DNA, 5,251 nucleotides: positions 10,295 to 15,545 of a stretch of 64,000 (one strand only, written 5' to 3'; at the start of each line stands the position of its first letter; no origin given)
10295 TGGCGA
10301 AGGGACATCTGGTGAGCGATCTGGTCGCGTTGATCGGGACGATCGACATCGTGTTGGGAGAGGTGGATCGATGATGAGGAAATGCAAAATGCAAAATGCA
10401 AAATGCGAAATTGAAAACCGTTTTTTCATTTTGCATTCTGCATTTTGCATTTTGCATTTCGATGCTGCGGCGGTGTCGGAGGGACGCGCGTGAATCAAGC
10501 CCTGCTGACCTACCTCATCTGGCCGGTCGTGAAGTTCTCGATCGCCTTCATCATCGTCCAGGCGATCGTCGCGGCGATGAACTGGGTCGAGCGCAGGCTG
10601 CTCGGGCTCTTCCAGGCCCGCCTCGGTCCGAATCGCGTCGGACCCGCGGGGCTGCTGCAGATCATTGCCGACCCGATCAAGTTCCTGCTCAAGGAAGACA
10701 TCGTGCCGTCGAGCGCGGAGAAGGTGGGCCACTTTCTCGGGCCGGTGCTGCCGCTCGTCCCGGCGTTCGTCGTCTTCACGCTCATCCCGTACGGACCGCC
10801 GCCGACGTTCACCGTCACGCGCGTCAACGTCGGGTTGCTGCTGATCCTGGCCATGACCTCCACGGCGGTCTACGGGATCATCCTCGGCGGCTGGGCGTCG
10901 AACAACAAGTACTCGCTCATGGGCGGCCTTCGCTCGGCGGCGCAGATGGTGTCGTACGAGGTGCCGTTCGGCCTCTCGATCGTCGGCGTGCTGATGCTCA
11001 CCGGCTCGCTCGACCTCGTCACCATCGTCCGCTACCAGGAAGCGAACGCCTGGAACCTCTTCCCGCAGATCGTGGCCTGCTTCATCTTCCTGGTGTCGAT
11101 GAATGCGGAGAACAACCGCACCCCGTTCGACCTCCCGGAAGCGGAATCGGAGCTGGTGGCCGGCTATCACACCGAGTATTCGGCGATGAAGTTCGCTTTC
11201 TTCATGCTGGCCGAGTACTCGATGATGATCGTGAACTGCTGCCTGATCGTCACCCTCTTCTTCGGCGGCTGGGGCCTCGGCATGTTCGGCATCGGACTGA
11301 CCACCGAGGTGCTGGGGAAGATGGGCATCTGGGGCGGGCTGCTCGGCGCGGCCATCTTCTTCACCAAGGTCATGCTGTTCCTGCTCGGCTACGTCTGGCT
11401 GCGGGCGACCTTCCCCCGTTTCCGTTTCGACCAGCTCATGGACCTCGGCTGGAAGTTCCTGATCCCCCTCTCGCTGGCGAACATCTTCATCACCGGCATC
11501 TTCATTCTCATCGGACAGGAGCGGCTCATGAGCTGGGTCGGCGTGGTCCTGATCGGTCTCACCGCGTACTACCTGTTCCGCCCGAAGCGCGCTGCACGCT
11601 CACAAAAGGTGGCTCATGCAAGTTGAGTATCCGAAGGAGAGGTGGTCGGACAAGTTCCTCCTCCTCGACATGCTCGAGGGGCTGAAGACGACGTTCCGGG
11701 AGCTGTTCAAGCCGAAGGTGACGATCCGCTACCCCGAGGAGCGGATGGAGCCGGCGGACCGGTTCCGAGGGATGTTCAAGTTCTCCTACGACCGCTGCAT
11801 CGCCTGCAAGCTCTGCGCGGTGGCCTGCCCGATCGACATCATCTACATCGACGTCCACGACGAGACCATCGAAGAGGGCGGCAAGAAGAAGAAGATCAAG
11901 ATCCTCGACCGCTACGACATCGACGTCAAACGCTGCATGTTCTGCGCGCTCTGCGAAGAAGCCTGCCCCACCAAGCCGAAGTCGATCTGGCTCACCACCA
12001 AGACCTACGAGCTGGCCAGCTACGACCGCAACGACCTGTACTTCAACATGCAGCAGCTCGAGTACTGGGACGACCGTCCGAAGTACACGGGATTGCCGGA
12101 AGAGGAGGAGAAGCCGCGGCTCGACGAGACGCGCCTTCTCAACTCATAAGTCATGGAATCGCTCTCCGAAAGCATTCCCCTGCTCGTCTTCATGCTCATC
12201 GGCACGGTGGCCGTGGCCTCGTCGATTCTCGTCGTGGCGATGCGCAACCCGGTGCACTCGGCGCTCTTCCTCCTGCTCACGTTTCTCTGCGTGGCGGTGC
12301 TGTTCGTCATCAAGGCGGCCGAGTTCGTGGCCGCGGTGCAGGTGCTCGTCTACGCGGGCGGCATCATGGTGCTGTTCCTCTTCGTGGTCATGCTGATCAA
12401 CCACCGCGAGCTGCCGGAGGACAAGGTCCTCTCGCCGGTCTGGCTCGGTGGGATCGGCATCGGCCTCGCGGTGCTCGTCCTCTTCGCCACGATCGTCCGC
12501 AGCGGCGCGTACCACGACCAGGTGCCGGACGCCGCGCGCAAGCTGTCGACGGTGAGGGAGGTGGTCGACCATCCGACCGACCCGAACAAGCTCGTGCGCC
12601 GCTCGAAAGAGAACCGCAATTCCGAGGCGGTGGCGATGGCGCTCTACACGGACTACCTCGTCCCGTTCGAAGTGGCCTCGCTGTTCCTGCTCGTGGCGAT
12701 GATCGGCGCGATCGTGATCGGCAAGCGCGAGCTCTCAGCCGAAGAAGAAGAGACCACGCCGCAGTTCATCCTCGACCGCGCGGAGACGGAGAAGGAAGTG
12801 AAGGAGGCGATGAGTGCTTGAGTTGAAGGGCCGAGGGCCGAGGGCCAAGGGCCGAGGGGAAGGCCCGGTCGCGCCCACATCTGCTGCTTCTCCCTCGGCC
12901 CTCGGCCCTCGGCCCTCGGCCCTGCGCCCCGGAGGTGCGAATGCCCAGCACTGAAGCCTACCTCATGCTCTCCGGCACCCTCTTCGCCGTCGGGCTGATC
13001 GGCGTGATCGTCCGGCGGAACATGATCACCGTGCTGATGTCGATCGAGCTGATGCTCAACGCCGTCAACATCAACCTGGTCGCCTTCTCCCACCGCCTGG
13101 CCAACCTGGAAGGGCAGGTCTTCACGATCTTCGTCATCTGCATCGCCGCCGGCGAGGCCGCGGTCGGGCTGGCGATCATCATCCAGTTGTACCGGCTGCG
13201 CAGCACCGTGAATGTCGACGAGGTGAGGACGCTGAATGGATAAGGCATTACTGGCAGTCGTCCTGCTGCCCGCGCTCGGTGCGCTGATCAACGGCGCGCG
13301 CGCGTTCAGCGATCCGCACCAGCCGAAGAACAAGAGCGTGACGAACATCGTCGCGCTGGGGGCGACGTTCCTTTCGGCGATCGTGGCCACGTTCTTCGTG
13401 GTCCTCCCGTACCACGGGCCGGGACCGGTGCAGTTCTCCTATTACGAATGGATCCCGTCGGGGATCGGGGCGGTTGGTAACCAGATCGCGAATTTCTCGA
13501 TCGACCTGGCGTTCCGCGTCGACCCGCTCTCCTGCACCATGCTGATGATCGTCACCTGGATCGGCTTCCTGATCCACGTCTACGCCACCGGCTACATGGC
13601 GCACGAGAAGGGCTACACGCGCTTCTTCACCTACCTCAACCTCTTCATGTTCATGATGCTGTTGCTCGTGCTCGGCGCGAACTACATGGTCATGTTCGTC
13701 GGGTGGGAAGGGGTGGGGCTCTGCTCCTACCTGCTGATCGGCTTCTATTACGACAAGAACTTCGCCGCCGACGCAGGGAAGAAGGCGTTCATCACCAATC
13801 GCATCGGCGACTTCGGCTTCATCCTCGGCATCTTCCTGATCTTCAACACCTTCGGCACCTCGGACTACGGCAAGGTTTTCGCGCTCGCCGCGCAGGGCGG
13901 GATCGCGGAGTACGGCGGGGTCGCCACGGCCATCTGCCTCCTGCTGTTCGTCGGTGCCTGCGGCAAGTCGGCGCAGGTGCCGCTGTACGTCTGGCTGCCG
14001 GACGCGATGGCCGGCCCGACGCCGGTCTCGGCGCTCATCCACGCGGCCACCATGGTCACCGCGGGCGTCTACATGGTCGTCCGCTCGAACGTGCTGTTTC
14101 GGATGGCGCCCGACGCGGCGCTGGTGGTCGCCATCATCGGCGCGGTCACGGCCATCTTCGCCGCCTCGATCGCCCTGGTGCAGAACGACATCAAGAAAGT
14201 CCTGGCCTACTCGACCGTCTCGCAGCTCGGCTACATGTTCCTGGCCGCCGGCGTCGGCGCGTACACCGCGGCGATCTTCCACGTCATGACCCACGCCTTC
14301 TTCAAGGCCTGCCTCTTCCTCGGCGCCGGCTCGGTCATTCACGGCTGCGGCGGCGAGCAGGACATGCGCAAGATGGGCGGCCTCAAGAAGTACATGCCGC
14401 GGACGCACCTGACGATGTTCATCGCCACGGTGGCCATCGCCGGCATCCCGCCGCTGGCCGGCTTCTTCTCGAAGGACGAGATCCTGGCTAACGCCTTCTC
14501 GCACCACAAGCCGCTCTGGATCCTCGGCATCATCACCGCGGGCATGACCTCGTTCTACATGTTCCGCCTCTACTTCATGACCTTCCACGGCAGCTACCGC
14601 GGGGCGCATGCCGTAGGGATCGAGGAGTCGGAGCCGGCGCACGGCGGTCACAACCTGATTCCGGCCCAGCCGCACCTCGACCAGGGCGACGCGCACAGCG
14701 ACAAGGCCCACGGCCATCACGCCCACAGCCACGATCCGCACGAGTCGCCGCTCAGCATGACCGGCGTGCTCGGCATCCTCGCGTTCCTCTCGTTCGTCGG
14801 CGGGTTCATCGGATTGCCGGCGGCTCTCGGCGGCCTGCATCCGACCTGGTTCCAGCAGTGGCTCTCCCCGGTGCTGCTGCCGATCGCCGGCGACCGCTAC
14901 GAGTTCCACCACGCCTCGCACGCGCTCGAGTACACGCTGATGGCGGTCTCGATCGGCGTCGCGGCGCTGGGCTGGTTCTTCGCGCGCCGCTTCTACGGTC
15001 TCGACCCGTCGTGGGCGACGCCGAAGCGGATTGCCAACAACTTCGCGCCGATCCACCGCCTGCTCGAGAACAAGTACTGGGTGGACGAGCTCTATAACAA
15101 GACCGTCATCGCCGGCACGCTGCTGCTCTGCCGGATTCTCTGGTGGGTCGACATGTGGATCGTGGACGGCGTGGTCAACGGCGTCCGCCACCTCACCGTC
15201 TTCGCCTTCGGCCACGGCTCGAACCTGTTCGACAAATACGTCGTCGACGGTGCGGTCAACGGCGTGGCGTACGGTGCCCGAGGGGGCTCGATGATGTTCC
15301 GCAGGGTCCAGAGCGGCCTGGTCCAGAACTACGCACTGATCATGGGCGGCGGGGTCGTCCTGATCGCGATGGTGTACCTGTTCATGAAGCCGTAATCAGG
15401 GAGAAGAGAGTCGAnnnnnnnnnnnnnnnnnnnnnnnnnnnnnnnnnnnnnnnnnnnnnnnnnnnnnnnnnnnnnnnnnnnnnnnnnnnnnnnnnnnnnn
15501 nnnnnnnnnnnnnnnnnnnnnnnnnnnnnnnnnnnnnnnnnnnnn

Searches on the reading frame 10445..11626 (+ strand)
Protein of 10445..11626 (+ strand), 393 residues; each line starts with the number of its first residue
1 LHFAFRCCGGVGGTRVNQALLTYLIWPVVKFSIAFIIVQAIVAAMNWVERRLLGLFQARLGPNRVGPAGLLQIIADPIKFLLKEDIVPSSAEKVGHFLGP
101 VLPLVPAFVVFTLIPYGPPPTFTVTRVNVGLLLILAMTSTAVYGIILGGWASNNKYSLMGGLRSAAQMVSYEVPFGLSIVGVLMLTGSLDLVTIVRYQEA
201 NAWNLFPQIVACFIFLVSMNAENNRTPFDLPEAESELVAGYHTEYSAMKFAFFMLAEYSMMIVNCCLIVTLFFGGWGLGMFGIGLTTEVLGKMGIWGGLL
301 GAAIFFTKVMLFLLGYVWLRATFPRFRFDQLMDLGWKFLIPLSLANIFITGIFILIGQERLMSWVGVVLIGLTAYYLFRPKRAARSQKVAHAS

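Call 85: search_protein_families(library=pfam, proteins=[window:10445-11626:+], max_evalue=0.00001)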
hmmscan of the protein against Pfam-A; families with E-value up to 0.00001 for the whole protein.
window:10445-11626:+ (393 aa): 1 family
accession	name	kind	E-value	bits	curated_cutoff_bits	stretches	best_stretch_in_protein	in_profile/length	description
PF00146.26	NADHdh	-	8.1e-116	387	27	1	32-350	4-297/298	NADH dehydrogenase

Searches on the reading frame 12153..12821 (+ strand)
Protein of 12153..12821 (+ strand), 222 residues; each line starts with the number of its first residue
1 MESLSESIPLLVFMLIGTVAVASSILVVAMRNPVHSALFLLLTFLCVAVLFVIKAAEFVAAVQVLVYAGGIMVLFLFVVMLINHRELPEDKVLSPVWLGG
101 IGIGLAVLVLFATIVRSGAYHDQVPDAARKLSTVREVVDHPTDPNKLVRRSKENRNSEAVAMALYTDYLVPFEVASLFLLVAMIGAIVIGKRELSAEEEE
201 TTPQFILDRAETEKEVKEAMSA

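Call 85: search_protein_families(library=pfam, proteins=[window:12153-12821:+], max_evalue=0.00001)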
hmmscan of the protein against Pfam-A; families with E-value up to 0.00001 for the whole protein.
window:12153-12821:+ (222 aa): 1 family
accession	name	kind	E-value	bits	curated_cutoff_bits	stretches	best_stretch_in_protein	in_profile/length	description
PF00499.25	Oxidored_q3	-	4.2e-44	150.3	33.2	1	23-189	1-146/146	NADH-ubiquinone/plastoquinone oxidoreductase chain 6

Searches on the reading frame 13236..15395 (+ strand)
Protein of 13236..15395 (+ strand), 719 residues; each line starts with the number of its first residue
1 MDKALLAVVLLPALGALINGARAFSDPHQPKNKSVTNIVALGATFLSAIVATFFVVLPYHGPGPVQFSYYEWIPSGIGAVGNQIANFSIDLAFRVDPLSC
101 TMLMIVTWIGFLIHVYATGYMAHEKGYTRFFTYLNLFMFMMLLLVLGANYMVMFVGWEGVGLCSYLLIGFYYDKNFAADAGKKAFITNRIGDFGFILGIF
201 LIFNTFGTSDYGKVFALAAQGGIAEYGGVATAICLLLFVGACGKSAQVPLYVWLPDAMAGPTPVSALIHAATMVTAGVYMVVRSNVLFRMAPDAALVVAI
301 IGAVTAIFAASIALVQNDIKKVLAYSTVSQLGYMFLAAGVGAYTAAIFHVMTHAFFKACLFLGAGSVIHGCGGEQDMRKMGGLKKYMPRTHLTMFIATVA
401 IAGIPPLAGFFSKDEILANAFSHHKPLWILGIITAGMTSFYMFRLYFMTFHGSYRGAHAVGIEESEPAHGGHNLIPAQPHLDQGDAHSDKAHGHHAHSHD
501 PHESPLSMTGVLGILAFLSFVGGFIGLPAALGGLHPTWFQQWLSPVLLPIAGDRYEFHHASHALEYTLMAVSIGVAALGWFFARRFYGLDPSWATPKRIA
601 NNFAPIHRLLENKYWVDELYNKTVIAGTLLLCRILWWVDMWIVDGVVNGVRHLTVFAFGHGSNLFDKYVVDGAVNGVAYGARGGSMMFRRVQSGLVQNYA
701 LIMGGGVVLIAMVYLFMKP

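Call 85: search_protein_families(library=pfam, proteins=[window:13236-15395:+], max_evalue=0.00001)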
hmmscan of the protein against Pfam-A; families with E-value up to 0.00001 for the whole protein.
window:13236-15395:+ (719 aa): 3 families
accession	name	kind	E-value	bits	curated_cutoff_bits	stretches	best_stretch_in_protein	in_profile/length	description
PF00361.26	Proton_antipo_M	-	3.9e-87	292.6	21.5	1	149-437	3-293/294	NADH:quinone oxidoreductase/Mrp antiporter, TM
PF00662.26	Proton_antipo_N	-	4.7e-21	74.9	24.5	1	83-131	3-51/51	NADH-Ubiquinone oxidoreductase (complex I), chain 5 N-terminus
PF01010.25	Proton_antipo_C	-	4.3e-08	33.5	26.8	1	494-607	86-197/243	NADH-dehyrogenase subunit F, TMs, (complex I) C-terminus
